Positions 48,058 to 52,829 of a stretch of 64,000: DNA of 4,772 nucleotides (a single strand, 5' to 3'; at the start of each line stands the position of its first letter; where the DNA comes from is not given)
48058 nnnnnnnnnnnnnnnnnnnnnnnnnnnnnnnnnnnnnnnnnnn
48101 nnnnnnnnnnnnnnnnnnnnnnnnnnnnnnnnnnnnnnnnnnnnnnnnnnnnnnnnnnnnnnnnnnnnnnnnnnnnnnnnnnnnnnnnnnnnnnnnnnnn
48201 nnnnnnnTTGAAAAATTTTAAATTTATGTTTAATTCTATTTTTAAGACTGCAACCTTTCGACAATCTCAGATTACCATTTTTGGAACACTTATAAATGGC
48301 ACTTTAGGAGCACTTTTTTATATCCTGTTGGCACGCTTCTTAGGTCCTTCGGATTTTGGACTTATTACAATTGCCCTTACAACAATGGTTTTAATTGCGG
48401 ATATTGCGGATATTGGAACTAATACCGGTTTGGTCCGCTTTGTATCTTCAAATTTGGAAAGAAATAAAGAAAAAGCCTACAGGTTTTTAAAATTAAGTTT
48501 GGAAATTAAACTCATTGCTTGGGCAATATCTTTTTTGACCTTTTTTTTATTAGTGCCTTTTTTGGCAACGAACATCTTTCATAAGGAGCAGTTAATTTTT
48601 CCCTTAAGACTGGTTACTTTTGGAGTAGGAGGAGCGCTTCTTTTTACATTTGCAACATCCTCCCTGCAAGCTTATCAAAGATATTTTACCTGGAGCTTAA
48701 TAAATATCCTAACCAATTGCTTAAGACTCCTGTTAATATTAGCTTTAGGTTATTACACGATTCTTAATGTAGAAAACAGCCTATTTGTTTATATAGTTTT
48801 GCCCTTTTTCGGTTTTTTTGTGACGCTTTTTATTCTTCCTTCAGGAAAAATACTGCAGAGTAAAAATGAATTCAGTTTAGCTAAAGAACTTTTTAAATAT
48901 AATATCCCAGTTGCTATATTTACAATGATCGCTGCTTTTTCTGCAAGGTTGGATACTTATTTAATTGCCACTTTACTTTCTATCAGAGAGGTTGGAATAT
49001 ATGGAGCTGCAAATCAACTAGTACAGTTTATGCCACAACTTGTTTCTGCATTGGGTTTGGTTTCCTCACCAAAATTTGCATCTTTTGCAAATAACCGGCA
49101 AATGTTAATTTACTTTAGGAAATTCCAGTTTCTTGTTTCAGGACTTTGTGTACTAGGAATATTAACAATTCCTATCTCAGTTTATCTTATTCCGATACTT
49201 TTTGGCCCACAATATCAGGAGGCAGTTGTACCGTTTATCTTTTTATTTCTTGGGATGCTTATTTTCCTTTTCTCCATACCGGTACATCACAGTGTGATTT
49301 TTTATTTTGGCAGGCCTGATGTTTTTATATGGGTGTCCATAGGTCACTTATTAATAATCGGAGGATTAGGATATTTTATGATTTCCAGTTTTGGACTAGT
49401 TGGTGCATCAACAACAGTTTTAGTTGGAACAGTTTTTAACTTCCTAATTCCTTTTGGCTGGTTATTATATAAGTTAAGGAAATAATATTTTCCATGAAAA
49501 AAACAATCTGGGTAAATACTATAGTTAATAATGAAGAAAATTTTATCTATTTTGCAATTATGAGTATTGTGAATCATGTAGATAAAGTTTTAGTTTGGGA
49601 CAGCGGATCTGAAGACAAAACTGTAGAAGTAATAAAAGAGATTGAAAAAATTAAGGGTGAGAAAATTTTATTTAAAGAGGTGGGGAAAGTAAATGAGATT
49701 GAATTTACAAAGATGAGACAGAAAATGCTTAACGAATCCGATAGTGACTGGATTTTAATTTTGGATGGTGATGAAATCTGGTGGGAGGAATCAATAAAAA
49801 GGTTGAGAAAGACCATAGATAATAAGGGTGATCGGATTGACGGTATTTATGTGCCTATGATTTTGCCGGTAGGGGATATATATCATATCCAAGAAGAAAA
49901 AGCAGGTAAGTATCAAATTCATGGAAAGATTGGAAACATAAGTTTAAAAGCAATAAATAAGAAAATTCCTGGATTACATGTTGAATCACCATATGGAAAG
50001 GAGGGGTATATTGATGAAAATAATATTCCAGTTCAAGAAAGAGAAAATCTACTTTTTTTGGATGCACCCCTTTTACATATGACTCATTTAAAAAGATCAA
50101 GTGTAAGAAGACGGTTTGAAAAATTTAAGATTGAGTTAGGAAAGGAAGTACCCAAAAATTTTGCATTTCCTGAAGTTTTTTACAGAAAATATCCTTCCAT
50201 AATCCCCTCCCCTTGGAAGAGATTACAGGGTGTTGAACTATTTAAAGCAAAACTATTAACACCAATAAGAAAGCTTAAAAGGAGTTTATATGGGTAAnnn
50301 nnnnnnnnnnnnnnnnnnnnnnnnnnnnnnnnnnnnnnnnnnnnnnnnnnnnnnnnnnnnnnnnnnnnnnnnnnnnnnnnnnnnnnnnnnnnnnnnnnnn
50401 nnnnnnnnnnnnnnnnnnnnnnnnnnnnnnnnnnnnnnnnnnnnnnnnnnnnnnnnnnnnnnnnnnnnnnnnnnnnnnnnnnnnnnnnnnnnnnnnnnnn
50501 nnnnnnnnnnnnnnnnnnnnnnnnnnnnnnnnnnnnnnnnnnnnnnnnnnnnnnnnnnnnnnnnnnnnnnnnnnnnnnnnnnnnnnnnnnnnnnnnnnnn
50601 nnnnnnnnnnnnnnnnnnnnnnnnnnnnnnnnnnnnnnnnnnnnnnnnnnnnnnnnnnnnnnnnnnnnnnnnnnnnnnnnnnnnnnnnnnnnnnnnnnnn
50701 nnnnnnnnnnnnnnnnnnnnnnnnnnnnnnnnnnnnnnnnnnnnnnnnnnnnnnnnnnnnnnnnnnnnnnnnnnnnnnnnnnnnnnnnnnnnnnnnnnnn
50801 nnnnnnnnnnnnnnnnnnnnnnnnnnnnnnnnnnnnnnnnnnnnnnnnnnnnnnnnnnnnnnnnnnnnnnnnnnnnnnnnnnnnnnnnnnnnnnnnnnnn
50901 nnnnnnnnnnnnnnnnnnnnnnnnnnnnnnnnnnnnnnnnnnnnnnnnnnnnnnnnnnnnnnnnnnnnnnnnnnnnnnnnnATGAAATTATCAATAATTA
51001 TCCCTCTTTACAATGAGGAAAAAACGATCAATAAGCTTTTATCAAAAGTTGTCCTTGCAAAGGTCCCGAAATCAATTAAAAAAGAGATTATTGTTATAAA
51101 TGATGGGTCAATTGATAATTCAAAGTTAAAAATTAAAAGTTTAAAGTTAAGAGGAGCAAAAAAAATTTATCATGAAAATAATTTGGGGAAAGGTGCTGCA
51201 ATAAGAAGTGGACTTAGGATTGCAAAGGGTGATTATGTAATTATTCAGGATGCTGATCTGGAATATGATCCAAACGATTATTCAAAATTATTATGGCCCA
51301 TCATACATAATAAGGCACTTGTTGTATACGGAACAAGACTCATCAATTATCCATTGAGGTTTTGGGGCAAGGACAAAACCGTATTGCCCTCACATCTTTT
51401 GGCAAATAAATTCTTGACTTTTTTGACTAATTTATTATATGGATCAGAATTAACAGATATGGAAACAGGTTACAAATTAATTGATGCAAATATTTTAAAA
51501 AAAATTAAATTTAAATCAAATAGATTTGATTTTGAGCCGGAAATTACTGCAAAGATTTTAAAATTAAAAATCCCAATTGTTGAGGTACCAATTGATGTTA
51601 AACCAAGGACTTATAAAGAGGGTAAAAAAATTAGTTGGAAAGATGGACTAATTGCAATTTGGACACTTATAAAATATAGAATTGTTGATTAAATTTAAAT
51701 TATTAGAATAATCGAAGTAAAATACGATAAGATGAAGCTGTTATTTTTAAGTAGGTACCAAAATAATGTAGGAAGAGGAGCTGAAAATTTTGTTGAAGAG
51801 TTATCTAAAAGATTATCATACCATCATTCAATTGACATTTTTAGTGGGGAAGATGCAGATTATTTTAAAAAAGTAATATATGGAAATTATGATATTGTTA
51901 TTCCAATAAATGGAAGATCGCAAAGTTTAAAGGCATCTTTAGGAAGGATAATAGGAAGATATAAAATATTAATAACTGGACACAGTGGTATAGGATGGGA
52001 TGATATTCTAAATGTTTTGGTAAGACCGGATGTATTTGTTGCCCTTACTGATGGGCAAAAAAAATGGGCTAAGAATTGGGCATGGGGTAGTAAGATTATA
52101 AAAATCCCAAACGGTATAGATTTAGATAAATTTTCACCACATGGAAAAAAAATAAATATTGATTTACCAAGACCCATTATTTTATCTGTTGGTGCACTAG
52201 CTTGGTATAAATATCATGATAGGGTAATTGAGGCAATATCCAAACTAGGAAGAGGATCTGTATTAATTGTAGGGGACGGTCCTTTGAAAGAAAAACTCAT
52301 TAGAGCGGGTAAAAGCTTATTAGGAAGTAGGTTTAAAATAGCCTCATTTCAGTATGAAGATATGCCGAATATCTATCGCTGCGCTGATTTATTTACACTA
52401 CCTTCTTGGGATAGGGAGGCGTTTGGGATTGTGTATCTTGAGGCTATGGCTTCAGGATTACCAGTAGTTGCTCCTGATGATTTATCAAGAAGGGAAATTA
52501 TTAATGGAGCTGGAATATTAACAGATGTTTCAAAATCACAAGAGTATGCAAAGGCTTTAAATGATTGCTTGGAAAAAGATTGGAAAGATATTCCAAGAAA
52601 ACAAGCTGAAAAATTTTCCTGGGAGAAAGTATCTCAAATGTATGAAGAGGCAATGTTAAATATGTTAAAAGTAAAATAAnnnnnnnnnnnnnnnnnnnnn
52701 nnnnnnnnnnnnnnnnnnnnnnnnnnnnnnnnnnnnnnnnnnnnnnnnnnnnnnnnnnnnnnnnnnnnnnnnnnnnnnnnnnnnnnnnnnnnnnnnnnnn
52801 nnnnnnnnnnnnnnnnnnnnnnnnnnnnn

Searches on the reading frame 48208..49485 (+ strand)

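Call 9: search_protein_families(library=pfam, proteins=[window:48208-49485:+], max_evalue=0.001)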
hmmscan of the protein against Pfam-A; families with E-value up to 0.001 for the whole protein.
window:48208-49485:+ (425 aa): 2 families
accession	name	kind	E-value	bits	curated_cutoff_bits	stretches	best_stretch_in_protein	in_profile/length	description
PF01943.22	Polysacc_synt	-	5e-19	69.2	28.2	1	22-292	7-272/274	Polysaccharide biosynthesis protein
PF13440.11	Polysacc_synt_3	-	3.2e-18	66.4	23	1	40-340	1-292/293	Polysaccharide biosynthesis protein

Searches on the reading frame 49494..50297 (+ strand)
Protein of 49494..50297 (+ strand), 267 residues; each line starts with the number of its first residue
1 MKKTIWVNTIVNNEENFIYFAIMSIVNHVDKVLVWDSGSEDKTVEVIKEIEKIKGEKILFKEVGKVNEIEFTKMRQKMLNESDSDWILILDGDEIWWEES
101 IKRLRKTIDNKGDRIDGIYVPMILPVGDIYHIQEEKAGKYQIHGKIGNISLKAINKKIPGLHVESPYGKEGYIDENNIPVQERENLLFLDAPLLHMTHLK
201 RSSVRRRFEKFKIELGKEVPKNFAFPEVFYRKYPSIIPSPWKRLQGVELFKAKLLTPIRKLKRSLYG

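Call 20: search_protein_families(library=pfam, proteins=[window:49494-50297:+], max_evalue=0.001)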
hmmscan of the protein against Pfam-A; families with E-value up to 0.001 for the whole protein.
window:49494-50297:+ (267 aa): 3 families
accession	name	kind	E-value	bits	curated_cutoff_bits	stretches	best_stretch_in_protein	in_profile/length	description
PF00535.33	Glycos_transf_2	-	2.5e-11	44.2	23.3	1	11-115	6-110/168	Glycosyl transferase family 2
PF13704.12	Glyco_tranf_2_4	-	6e-06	27.1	27.5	1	28-101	18-89/98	Glycosyl transferase family 2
PF10111.15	Glyco_tranf_2_2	-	0.00028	20.9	27.3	1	17-132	14-129/276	Glycosyltransferase like family 2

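Call 39: search_protein_families(library=ncbifam, proteins=[window:49494-50297:+], max_evalue=0.00001)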
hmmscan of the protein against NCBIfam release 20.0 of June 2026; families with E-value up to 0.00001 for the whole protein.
window:49494-50297:+ (267 aa): 1 family
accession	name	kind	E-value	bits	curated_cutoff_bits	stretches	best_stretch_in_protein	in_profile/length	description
TIGR04195.1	S_glycosyl_SunS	equivalog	4.6e-08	32.3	350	1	4-172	58-224/421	SunS family peptide S-glycosyltransferase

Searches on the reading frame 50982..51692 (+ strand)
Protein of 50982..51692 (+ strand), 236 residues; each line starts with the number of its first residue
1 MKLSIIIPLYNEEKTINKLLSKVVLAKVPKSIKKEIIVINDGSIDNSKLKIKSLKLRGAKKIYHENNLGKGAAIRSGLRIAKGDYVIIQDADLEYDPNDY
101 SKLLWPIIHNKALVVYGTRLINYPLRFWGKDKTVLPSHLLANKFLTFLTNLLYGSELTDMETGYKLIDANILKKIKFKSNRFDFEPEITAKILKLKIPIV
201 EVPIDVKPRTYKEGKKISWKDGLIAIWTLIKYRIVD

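Call 20: search_protein_families(library=pfam, proteins=[window:50982-51692:+], max_evalue=0.001)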
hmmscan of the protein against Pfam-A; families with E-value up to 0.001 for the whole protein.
window:50982-51692:+ (236 aa): 2 families
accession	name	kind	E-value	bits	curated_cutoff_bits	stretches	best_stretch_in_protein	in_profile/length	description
PF00535.33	Glycos_transf_2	-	1.8e-30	106.6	23.3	1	4-175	1-167/168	Glycosyl transferase family 2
PF10111.15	Glyco_tranf_2_2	-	4.4e-07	30.1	27.3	1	4-125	1-123/276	Glycosyltransferase like family 2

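Call 39: search_protein_families(library=ncbifam, proteins=[window:50982-51692:+], max_evalue=0.00001)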
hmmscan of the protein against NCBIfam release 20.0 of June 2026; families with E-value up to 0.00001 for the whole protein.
window:50982-51692:+ (236 aa): 14 families
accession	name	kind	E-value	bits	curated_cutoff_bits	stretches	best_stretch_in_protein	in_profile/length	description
TIGR04182.1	glyco_TIGR04182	equivalog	1.3e-27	97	325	1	3-232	2-217/293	S-layer glycoprotein N-glycosyltransferase AglJ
NF007482.0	PRK10073.1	equivalog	1.3e-16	60.6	423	1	2-105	7-108/334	glycosyltransferase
TIGR03937.1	PgaC_IcaA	equivalog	3.6e-16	59.1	422.3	1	2-111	46-154/407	poly-beta-1,6-N-acetyl-D-glucosamine synthase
NF047588.1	GlcsyltransPgfSStrep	equivalog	6.5e-16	58.4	500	1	1-170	1-162/308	glycosyltransferase PgfS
NF058614.1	PPMAGASynPpgS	equivalog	9.3e-15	54.7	370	1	5-222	4-212/226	polyprenyl-phospho-N-acetylgalactosaminyl synthase PpgS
NF007986.1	PRK10714.1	equivalog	3.2e-13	49.4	529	1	2-105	7-113/316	undecaprenyl-phosphate 4-deoxy-4-formamido-L-arabinose transferase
NF041875.1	EPS_EpsD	equivalog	4.1e-12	46.1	370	1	3-100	1-97/325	exopolysaccharide biosynthesis glycosyltransferase EpsD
TIGR04283.1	glyco_like_mftF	equivalog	3.6e-11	43.1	182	1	3-108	1-97/221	TIGR04283 family arsenosugar biosynthesis glycosyltransferase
NF010496.0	PRK13915.1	equivalog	2.2e-10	40.1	262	1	2-112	32-147/307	glucosyl-3-phosphoglycerate synthase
NF047683.1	TeichurnBiosyTuaG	equivalog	1.4e-08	34.7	400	1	3-105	8-109/252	teichuronic acid biosynthesis protein TuaG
TIGR03965.1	mycofact_glyco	equivalog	2.7e-08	33.1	280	1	3-98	76-170/467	mycofactocin biosynthesis glycosyltransferase MftF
NF041391.1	DPhHxTase_Halo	equivalog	6.9e-08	31.7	375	1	10-209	4-186/213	dolichyl-phosphate hexose transferase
NF038302.1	EPS_HpsE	equivalog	5.1e-07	29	300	1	1-92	1-96/307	hormogonium polysaccharide biosynthesis glycosyltransferase HpsE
TIGR03111.1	glyc2_xrt_Gpos1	hypoth_equivalog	8e-07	28.2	363.95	1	3-103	51-152/439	TIGR03111 family XrtG-associated glycosyltransferase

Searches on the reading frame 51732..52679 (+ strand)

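Call 20: search_protein_families(library=pfam, proteins=[window:51732-52679:+], max_evalue=0.001)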
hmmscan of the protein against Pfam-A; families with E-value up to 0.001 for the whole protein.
window:51732-52679:+ (315 aa): 2 families
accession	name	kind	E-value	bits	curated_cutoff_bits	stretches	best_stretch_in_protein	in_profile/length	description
PF00534.26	Glycos_transf_1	-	5.2e-26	91.6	26.4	1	139-286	7-160/172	Glycosyl transferases group 1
PF13692.12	Glyco_trans_1_4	-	7.5e-24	85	27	1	147-281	1-141/142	Glycosyl transferases group 1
